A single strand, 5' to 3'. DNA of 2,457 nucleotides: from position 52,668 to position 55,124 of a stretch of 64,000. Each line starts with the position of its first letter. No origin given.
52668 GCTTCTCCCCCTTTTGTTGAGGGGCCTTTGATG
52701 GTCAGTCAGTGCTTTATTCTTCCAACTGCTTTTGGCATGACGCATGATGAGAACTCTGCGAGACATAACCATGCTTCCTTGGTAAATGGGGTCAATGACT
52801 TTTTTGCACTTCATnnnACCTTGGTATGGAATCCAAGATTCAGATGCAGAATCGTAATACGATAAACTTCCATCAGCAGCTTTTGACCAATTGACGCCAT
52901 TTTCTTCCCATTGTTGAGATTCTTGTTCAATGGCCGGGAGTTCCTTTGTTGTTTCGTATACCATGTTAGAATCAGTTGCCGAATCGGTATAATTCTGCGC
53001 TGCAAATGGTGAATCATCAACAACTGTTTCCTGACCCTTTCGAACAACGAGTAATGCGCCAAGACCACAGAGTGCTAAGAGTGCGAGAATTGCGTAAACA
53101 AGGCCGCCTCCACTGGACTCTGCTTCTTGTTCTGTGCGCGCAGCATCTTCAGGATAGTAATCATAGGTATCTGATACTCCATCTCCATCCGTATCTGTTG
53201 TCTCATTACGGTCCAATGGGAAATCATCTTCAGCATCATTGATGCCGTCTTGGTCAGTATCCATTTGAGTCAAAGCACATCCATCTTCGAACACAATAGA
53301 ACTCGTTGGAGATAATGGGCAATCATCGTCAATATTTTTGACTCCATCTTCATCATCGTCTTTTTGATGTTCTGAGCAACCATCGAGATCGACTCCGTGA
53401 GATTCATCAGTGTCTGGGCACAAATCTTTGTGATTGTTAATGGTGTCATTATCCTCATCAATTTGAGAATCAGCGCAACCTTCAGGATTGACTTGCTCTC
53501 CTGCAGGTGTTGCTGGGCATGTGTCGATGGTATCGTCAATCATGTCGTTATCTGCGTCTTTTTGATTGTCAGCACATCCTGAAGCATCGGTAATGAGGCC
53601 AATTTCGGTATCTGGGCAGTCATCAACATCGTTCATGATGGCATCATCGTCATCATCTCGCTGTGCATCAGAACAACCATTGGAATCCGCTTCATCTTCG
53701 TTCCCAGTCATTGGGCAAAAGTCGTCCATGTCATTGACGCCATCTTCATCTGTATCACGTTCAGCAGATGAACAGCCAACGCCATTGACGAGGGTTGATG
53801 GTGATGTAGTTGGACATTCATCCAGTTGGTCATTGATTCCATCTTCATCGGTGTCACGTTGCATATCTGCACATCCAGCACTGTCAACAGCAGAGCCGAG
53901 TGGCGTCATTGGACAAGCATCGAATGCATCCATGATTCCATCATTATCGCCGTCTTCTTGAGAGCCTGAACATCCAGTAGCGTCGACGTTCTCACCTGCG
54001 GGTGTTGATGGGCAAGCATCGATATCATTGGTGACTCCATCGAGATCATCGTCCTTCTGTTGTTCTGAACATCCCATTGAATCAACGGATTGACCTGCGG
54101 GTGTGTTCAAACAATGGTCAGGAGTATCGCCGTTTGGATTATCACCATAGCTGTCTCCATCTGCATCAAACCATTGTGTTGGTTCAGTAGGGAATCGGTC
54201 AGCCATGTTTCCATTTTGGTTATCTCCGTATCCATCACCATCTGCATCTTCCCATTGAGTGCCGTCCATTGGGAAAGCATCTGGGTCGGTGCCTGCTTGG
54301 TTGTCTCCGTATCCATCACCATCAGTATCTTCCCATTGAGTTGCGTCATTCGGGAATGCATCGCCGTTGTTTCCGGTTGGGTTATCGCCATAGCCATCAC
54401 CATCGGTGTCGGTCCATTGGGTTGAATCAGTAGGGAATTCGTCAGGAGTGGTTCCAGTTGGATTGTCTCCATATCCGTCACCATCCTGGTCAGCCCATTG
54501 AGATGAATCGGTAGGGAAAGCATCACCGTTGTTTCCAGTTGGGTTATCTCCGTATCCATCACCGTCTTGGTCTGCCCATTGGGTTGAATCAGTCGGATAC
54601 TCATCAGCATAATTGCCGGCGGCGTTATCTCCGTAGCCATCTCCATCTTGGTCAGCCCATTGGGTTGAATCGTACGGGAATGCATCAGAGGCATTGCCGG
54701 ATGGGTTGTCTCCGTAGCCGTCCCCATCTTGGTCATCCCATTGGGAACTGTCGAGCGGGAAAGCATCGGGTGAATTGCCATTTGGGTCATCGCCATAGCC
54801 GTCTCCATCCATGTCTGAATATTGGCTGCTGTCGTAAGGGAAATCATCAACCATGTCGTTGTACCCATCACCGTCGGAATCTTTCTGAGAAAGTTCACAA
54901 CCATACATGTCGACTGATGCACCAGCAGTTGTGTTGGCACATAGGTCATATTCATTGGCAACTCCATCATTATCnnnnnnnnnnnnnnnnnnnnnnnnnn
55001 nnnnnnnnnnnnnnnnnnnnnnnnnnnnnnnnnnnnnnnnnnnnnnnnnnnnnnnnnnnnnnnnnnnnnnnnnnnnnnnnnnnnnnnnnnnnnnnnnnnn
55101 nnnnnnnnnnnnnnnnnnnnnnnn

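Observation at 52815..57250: A second giant surface protein (1398 aa) with a 99-bp tandem repeat array encoding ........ calcium-binding units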

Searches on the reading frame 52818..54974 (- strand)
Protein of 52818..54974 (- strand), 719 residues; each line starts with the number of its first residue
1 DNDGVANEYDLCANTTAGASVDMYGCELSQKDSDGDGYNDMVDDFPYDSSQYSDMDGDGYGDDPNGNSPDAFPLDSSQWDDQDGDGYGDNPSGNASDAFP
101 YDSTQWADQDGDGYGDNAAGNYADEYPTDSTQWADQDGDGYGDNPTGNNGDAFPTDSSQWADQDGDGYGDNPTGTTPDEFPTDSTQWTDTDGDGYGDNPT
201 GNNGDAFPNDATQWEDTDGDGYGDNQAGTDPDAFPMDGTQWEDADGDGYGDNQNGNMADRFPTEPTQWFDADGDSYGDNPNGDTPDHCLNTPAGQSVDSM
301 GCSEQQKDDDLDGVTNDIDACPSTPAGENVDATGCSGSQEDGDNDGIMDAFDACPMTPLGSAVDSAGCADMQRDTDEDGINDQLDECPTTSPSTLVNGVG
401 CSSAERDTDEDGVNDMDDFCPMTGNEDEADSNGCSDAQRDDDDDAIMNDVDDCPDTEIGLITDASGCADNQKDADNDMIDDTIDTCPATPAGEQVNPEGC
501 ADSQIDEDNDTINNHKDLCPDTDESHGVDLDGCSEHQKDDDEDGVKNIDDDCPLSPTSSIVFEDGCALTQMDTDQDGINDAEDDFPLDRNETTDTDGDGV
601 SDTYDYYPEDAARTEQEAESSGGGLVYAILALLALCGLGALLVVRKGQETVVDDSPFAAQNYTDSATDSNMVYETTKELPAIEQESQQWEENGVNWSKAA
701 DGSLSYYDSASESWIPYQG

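Call 38: predict_structure(alignment_id=A3)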
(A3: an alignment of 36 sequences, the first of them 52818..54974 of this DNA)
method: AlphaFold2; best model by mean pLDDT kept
length: 719 residues; sequences in the alignment: 36
mean_pLDDT: 64.3   pTM: 0.27
mean pLDDT of the five models: 64.3, 64.1, 63.0, 62.9, 59.8
residues with pLDDT >= 90: 31; 70-90: 344; 50-70: 75; < 50: 269
segments of 3 or more residues with pLDDT < 50: 63-271, 278-281, 616-623, 645-683
pLDDT, mean of each block of 10 residues (from residue 1): 55 65 72 72 70 53 44 35 40 38 38 39 35 40 39 34 39 38 38 42 35 36 36 36 41 39 41 48 60 68 80 82 79 79 80 83 84 85 87 85 89 90 85 91 90 87 86 80 82 84 84 83 78 85 85 82 87 88 88 85 82 55 56 65 44 38 39 36 64 83 85 82
secondary structure, 60 per line:
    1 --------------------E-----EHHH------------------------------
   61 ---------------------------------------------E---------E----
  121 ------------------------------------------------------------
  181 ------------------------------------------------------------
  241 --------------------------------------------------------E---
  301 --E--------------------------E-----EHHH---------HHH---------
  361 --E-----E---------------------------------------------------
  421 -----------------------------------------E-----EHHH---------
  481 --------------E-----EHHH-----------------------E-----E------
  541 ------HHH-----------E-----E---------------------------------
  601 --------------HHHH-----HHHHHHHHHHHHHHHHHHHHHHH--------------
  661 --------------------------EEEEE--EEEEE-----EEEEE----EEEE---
elements in order (helices of 4 or more, strands of 3 or more residues): H615-618 H624-646 E687-691 E694-698 E704-708 E713-716

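Call 43: fold_search(model_id=the predicted structure, library=pdb)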
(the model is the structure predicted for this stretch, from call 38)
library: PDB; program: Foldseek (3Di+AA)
matches with E <= 10: 161; with E <= 0.001: 0
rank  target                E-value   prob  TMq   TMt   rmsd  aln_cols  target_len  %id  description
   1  8y6v_I                9.4e-01  0.28  0.03  0.44  12.2        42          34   28  Near-atomic structure of icosahedrally averaged jumbo bacteriophage PhiKZ capsid (released 2024-08-14)
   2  2y8q_B                1.1e+00  0.08  0.04  0.20  15.3        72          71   11  Structure of the regulatory fragment of mammalian AMPK in complex with one ADP (released 2011-03-16)
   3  4a2l_A                1.5e+00  0.60  0.04  0.04   2.3        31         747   22  Structure of the periplasmic domain of the heparin and heparan sulphate sensing hybrid two component system BT4663 in  (released 2012-05-02)
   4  2v8q_B                1.6e+00  0.08  0.04  0.21  15.0        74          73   11  Crystal structure of the regulatory fragment of mammalian AMPK in complexes with AMP (released 2007-09-25)
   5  8y6b_D                1.8e+00  0.75  0.04  0.06   2.7        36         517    8  Structure of human LGI1-ADAM22 complex in space group P212121 (released 2024-02-14)
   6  4pbo                  1.8e+00  0.18  0.04  0.11   6.2        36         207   17  Crystal structure of zebrafish short-chain pentraxin protein without calcium ions (released 2015-03-25)
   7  9dkm_C                1.9e+00  0.18  0.04  0.08   4.3        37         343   16  CryoEM structures of yeast cytoplasmic dynein in the presence of ATP and Lis1. (released 2025-06-04)
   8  6dm4_A                2.1e+00  0.51  0.03  0.18   2.0        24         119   21  Crystal structure of the SH2 domain from RavO (Lpg1129) from Legionella pneumophila in complex with Homo sapiens Shc1  (released 2018-06-27)
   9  6dm3_A                2.1e+00  0.21  0.04  0.19   5.4        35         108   17  Crystal structure of the SH2 domain from RavO (Lpg1129) from Legionella pneumophila, apoprotein (released 2018-06-27)
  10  5y31_B                2.3e+00  0.63  0.04  0.06   2.6        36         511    8  Crystal structure of human LGI1-ADAM22 complex (released 2018-05-02)
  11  2y8l_B                2.3e+00  0.05  0.04  0.20  14.4        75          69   12  Structure of the regulatory fragment of mammalian aMPK in complex with two ADP (released 2011-03-16)
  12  4a2l_D                2.6e+00  0.54  0.04  0.04   2.0        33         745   24  Structure of the periplasmic domain of the heparin and heparan sulphate sensing hybrid two component system BT4663 in  (released 2012-05-02)
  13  2ya3_B                2.6e+00  0.05  0.04  0.20  14.1        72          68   10  STRUCTURE OF THE REGULATORY FRAGMENT OF MAMMALIAN AMPK IN COMPLEX WITH COUMARIN ADP (released 2011-03-16)
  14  6n3h_B                2.7e+00  0.60  0.04  0.11   1.6        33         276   24  Crystal structure of Kelch domain of the human NS1 binding protein (released 2018-12-12)
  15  9ya3_I                2.7e+00  0.54  0.03  0.11   0.9        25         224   20  Cryo-EM structure of the apical region of subpellicular microtubule (SPMT) from Toxoplasma gondii (8-nm repeat) (released 2025-12-03)
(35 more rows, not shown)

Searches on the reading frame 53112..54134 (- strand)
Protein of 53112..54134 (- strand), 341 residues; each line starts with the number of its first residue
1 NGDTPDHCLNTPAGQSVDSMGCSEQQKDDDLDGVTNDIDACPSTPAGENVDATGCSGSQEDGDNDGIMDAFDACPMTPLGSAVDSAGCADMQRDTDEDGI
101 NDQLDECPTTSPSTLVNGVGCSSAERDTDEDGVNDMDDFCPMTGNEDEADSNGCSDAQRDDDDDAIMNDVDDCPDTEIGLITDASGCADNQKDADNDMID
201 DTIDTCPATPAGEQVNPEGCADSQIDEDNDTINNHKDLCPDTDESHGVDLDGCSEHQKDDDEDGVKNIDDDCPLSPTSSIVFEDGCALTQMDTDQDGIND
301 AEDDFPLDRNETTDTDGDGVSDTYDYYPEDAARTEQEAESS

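Call 9: search_protein_families(library=pfam, proteins=[window:53112-54134:-], max_evalue=10)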
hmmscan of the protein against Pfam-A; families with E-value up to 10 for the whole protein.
seq(341 aa): 1 family
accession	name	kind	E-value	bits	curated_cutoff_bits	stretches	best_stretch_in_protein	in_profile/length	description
PF02412.23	TSP_3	-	2.4e-22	78.7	25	9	88-111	12-32/36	Thrombospondin type 3 repeat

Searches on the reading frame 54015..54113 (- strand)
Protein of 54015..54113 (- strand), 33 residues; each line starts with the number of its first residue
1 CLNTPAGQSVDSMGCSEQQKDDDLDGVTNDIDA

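Call 55: search_solved_structures(query=A5, max_evalue=1, show_alignments=2)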
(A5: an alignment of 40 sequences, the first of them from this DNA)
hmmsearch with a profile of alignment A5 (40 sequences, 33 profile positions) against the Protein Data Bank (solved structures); distinct sequences matched with E-value up to 1: 23.
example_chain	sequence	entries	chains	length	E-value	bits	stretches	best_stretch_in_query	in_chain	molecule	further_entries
6rej_A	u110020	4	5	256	0.0016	21.4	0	3-14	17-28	Pizza6-SH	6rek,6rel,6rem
6ren_A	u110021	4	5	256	0.0017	21.4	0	3-14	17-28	3fPizza6-SH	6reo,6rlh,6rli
6i3b_A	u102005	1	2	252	0.0019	21.2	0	3-14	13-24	cPizza6-AYW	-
6i37_A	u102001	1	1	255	0.002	21.1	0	3-14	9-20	nv1Pizza6-AYW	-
6i3a_A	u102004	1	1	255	0.002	21.1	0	3-14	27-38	v22Pizza6-AYW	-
6qsd_A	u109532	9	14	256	0.0021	21.1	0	3-14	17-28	Pizza6S | Pizza6-S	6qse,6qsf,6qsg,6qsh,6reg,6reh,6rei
6f0t_A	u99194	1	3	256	0.0021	21.1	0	3-14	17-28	Pizza6-SFW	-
6i38_A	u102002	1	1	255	0.0021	21.1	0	3-14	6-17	nv2Pizza6-AYW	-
6f0s_A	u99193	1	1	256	0.0021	21.1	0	3-14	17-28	Pizza6-SYW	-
7zpw_A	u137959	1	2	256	0.0021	21.1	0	3-14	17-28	Pizza6-TSK-TSH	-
6f0q_A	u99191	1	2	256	0.0021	21.1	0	3-14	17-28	Pizza6-AYW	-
7zpz_A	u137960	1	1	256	0.0021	21.1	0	3-14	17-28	Pizza6-TSR-TSH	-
7zcj_A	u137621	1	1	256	0.0052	19.8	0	3-14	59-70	Pizza6-TNH-TSH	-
3wwa_A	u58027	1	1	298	0.011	18.8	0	3-14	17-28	Pizza7H protein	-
6i39_A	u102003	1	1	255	0.011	18.7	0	3-14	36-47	v31Pizza6-AYW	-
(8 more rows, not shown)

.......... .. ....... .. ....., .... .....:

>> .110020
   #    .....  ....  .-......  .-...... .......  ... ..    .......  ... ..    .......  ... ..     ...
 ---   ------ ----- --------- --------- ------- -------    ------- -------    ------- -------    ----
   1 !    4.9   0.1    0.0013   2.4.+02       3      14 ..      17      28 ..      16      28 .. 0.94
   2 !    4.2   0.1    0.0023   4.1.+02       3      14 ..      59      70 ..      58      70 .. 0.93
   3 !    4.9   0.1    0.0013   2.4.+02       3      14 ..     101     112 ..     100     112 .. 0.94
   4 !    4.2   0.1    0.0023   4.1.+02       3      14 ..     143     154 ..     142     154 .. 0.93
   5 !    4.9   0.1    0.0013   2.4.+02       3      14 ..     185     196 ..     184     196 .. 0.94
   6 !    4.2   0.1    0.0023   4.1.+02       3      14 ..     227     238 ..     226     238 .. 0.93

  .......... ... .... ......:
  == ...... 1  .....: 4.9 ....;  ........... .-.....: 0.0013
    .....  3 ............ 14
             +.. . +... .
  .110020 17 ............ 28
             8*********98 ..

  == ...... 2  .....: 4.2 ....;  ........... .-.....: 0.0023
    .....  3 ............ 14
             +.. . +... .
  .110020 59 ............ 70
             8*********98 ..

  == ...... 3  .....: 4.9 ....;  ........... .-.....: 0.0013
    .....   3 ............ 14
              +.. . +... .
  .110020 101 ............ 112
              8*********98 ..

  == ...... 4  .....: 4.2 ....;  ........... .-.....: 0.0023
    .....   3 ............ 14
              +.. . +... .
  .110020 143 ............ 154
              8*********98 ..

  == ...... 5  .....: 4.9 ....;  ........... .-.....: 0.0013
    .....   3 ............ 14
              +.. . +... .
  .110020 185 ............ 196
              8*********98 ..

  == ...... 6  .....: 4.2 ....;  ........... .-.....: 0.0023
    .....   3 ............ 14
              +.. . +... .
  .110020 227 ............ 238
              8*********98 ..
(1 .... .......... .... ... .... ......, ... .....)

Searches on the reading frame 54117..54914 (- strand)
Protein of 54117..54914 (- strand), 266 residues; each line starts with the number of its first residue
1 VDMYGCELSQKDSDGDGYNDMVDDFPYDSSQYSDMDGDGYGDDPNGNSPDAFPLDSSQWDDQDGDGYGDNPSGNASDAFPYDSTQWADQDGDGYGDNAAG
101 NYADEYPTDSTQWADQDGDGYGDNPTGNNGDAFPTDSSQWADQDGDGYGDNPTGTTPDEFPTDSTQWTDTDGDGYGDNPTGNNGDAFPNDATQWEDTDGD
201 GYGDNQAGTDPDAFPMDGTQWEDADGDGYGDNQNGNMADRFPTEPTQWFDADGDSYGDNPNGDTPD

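Call 9: search_protein_families(library=pfam, proteins=[window:54117-54914:-], max_evalue=10)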
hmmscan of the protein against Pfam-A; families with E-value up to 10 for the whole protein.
seq(266 aa): 0 families

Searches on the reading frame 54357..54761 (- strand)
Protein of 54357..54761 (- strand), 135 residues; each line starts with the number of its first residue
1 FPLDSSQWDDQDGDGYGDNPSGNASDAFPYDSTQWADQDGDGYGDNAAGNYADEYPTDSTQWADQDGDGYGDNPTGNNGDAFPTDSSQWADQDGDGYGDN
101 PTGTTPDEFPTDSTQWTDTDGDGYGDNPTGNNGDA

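Call 34: search_solved_structures(query=window:54357-54761:-, max_evalue=10, show_alignments=3)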
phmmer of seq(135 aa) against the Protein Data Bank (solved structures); distinct sequences matched with E-value up to 10: 0.
